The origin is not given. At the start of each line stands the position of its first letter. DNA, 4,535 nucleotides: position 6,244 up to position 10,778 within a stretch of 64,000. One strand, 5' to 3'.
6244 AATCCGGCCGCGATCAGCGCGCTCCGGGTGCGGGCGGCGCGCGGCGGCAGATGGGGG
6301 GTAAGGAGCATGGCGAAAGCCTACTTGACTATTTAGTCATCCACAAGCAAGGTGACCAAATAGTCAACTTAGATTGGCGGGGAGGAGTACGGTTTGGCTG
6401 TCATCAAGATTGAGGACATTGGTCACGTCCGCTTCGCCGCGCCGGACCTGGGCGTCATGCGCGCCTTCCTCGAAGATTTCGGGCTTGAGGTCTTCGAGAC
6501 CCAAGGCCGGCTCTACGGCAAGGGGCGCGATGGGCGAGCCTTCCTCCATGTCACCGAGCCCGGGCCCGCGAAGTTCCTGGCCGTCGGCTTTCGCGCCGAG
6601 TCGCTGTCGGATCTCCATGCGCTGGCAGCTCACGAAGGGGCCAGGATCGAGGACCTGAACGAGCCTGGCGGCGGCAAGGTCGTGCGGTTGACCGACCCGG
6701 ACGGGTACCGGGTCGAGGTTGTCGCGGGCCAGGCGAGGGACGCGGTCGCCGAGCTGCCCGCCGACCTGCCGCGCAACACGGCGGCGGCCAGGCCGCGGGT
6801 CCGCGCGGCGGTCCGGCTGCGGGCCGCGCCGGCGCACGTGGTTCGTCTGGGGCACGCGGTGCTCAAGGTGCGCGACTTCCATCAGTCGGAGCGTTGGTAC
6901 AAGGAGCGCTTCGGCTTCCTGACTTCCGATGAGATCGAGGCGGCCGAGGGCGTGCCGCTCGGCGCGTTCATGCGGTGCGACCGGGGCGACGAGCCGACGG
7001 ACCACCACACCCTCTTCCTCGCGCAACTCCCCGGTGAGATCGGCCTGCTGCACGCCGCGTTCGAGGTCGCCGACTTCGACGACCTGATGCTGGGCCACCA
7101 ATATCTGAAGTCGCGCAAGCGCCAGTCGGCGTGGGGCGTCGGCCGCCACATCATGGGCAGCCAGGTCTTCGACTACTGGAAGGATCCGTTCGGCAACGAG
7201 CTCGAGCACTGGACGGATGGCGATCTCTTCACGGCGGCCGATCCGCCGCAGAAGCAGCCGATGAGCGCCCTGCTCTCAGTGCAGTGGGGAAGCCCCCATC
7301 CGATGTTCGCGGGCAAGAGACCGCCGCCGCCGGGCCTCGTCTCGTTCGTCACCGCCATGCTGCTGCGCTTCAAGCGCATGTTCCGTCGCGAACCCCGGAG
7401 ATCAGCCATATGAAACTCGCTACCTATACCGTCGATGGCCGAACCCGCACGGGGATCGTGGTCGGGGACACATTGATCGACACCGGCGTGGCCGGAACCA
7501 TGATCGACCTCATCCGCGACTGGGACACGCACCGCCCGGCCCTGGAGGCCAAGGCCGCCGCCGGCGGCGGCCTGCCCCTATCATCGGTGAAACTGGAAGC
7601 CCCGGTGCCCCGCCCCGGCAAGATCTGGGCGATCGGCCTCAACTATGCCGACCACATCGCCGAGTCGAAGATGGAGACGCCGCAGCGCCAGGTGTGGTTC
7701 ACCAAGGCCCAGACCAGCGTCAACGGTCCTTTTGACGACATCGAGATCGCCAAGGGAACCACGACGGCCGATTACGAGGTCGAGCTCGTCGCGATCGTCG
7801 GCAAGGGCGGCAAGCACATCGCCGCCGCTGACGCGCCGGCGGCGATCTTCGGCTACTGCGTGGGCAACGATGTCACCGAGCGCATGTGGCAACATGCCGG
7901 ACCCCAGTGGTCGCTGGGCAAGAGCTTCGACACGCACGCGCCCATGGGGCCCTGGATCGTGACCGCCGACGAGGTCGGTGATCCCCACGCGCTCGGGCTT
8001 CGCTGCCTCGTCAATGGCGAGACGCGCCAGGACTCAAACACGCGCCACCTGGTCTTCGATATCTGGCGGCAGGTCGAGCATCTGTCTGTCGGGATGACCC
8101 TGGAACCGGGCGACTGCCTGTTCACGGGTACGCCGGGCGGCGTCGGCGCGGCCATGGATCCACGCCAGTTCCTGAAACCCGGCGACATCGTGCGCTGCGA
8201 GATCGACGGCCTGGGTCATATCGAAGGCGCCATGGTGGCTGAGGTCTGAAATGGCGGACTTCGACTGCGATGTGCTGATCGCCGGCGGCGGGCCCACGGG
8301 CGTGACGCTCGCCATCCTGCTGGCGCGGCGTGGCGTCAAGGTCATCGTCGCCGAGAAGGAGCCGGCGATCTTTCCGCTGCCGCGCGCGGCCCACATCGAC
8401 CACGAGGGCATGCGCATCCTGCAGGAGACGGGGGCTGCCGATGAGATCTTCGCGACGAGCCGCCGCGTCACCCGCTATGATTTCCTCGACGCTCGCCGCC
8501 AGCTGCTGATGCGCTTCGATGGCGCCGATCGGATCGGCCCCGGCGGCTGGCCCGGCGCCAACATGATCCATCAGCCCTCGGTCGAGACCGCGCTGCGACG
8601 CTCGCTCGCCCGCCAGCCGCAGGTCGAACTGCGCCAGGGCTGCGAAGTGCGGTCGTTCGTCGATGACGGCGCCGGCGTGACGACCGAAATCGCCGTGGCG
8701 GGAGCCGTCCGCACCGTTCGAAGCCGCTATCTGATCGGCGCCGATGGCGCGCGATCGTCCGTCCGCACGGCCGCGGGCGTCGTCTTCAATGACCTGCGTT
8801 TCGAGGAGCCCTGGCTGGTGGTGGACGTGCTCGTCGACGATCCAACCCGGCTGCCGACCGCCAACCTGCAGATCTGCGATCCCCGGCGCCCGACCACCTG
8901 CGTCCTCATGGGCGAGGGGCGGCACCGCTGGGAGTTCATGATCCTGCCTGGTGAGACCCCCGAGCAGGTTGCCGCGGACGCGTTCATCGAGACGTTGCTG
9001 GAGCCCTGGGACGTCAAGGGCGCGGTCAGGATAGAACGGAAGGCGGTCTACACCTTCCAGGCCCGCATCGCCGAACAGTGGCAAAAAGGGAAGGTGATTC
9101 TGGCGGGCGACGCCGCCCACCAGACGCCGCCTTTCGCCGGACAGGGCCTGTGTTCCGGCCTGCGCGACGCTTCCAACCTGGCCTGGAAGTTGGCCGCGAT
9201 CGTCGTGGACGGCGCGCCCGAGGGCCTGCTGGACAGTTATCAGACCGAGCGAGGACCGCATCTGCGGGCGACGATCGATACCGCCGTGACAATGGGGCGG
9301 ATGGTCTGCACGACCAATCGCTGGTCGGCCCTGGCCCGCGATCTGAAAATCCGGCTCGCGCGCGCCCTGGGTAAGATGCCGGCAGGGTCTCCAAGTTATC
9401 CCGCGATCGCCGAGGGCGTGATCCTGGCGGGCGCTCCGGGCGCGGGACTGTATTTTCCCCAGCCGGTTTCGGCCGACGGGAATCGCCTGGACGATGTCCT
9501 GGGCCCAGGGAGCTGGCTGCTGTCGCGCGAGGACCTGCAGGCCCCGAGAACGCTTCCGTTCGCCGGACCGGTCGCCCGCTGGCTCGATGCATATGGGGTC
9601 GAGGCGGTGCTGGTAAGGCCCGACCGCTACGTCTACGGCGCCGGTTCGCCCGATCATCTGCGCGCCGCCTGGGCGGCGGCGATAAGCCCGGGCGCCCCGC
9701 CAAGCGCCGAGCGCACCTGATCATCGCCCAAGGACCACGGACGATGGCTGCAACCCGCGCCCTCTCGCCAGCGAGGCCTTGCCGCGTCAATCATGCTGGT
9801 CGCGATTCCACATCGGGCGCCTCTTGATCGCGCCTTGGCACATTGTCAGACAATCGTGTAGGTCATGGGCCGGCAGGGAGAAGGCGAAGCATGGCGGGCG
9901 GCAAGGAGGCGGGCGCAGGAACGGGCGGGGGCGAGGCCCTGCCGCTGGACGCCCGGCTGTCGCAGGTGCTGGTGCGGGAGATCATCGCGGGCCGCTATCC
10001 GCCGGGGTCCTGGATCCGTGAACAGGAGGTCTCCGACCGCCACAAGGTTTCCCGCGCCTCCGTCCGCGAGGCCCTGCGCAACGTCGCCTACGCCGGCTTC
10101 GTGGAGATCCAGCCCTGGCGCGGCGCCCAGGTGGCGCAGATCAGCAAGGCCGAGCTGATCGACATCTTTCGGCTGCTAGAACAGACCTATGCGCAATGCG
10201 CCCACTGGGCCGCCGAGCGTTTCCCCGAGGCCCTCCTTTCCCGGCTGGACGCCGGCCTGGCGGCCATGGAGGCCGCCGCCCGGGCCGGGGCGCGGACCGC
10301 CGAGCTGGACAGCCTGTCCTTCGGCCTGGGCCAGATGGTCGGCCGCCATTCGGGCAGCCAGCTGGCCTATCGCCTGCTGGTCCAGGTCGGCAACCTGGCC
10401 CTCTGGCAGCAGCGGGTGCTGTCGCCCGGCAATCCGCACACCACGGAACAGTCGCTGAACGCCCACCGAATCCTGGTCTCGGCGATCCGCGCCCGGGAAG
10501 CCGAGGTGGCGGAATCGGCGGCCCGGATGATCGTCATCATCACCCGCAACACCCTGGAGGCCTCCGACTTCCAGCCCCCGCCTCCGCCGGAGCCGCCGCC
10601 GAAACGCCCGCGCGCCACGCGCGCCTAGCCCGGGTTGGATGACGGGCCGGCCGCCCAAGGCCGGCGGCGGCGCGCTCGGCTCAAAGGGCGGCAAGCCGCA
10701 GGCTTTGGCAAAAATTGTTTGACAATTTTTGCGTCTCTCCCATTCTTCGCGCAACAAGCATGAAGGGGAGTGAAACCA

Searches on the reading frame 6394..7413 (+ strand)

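Call 73: search_protein_families(library=pfam, proteins=[window:6394-7413:+], max_evalue=0.0001)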
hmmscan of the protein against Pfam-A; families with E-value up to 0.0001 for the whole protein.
window:6394-7413:+ (339 aa): 1 family
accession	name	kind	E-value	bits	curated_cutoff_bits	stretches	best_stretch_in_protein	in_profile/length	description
PF00903.31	Glyoxalase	-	2.4e-14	54.2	20.6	1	151-271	1-120/121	Glyoxalase/Bleomycin resistance protein/Dioxygenase superfamily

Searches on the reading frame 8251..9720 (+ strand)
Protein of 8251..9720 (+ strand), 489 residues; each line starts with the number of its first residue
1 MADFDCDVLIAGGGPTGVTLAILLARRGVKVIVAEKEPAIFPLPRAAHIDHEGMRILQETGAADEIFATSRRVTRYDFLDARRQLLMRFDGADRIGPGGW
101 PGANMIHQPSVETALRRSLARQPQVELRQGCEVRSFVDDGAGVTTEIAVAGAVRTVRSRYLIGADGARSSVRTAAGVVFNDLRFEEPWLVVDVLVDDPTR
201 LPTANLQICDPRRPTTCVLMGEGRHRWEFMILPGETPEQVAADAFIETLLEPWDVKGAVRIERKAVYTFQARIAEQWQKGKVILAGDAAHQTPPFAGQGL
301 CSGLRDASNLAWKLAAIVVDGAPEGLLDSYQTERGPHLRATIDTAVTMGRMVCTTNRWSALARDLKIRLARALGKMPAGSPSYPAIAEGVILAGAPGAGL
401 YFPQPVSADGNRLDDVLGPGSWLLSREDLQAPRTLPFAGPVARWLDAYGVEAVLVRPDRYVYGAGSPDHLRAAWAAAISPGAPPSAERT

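Call 73: search_protein_families(library=pfam, proteins=[window:8251-9720:+], max_evalue=0.0001)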
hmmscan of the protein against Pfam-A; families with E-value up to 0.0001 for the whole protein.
window:8251-9720:+ (489 aa): 2 families
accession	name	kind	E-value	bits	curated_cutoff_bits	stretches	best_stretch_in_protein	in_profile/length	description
PF01494.25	FAD_binding_3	-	3.7e-65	220.9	22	1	5-344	1-348/349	FAD binding domain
PF01266.30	DAO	-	2.7e-07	30.9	27.9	1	7-38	1-32/353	FAD dependent oxidoreductase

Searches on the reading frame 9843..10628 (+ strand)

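Call 73: search_protein_families(library=pfam, proteins=[window:9843-10628:+], max_evalue=0.0001)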
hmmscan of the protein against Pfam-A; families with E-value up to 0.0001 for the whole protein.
window:9843-10628:+ (261 aa): 2 families
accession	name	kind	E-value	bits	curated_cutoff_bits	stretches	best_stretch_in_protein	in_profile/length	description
PF00392.27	GntR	-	6.7e-11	42.1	27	1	39-97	5-64/64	Bacterial regulatory proteins, gntR family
PF07729.17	FCD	-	4.4e-10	40.5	24.3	1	117-229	11-121/125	FCD domain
